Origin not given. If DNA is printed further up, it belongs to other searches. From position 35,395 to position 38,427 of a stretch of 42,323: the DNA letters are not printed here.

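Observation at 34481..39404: Translationally coupled yhiI-rbbA-yhhJ module: membrane fusion protein plus fused double-ATPase/permease plus ABC-2 permease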

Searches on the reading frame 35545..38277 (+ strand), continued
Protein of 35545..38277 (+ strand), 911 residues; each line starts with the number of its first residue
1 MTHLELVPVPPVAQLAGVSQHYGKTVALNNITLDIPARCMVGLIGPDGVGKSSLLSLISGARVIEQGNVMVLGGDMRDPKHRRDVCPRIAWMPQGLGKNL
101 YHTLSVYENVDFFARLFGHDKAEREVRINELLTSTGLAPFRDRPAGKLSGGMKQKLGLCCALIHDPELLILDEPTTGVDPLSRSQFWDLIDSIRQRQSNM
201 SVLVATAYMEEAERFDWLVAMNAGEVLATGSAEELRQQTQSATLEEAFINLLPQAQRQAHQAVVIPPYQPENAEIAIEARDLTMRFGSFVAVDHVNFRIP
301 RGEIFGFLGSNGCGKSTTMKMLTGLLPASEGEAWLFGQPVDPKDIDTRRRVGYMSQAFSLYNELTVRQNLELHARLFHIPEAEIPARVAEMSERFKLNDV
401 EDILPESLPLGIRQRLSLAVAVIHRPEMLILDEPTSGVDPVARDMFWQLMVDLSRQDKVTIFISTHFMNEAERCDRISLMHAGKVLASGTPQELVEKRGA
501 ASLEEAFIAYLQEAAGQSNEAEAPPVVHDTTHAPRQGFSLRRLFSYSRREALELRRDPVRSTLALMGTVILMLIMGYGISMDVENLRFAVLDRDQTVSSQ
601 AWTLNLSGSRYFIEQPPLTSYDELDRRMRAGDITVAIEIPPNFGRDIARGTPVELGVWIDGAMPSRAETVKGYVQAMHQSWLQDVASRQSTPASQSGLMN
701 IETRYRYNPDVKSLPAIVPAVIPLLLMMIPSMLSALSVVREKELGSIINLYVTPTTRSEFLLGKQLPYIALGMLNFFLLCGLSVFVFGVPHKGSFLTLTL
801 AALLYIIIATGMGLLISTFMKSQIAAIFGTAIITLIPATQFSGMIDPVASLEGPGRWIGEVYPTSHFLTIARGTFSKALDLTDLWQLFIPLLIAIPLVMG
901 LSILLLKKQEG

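Call 97: fold_search(model_id=the predicted structure, library=pdb)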
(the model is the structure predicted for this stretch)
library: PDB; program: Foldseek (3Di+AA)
matches with E <= 10: 1594; with E <= 0.001: 1221
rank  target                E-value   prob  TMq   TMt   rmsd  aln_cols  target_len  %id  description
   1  8z01_B                1.0e-29  1.00  0.30  0.41  20.9       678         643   22  Tribolium castaneum ABCH-9C(E224Q) mutant in complex with LMNG and ceramide(d36:1) (released 2025-04-16)
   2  8yzp_A                4.0e-29  1.00  0.30  0.41  21.0       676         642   22  Tribolium castaneum ABCH-9C in complex with ceramide(d36:1) (released 2025-04-16)
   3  8z01_A                6.8e-28  1.00  0.30  0.41  20.8       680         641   22  Tribolium castaneum ABCH-9C(E224Q) mutant in complex with LMNG and ceramide(d36:1) (released 2025-04-16)
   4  8j5q_D                1.5e-27  1.00  0.47  0.69   5.4       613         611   20  Cryo-EM structure of Mycobacterium tuberculosis OppABCD in the pre-translocation state (released 2024-04-03)
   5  8s7v_K                2.0e-27  1.00  0.43  0.69   5.1       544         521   21  Methyl-coenzyme M reductase activation complex binding to the A2 component (released 2025-02-26)
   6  8j5r_D                1.1e-26  1.00  0.47  0.68   5.7       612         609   20  Cryo-EM structure of Mycobacterium tuberculosis OppABCD in the resting state (released 2024-04-03)
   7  8wda_D                1.3e-26  1.00  0.47  0.79   4.4       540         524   25  Cryo-EM structure of the substrate-bound DppABCD complex (released 2024-09-18)
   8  8z0j_A                1.9e-26  1.00  0.27  0.38  22.3       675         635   21  Tribolium castaneum ABCH-9C(E224Q) mutant complexed with ATP in the presence of fenoxycarb (released 2025-04-16)
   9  8wdb_D                2.1e-26  1.00  0.44  0.74   5.5       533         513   24  Cryo-EM structure of the ATP-bound DppABCD complex (released 2024-09-18)
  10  8xfc_D                7.5e-26  1.00  0.47  0.79   5.2       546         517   25  Cryo-EM structure of the ATP-bound Mtb DppABCD with the D445A mutation of DppA (released 2024-09-18)
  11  8z0i_A                1.1e-25  1.00  0.28  0.38  21.7       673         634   22  Tribolium castaneum ABCH-9C(E224Q) mutant in complex with ATP (released 2025-04-16)
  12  8wd9_D                4.4e-25  1.00  0.47  0.80   4.7       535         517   25  Cryo-EM structure of Mycobacterium tuberculosis DppABCD in apo form (released 2024-09-18)
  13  8j5s_D                4.4e-25  1.00  0.46  0.66   6.4       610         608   20  Cryo-EM structure of Mycobacterium tuberculosis OppABCD in the pre-catalytic intermediate state (released 2024-04-03)
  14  4fin_B                7.6e-22  1.00  0.21  0.35  27.1       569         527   21  Crystal Structure of EttA (formerly YjjK) - an E. coli ABC-type ATPase (released 2013-07-03)
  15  4fin_A                1.7e-21  1.00  0.22  0.35  28.3       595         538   21  Crystal Structure of EttA (formerly YjjK) - an E. coli ABC-type ATPase (released 2013-07-03)
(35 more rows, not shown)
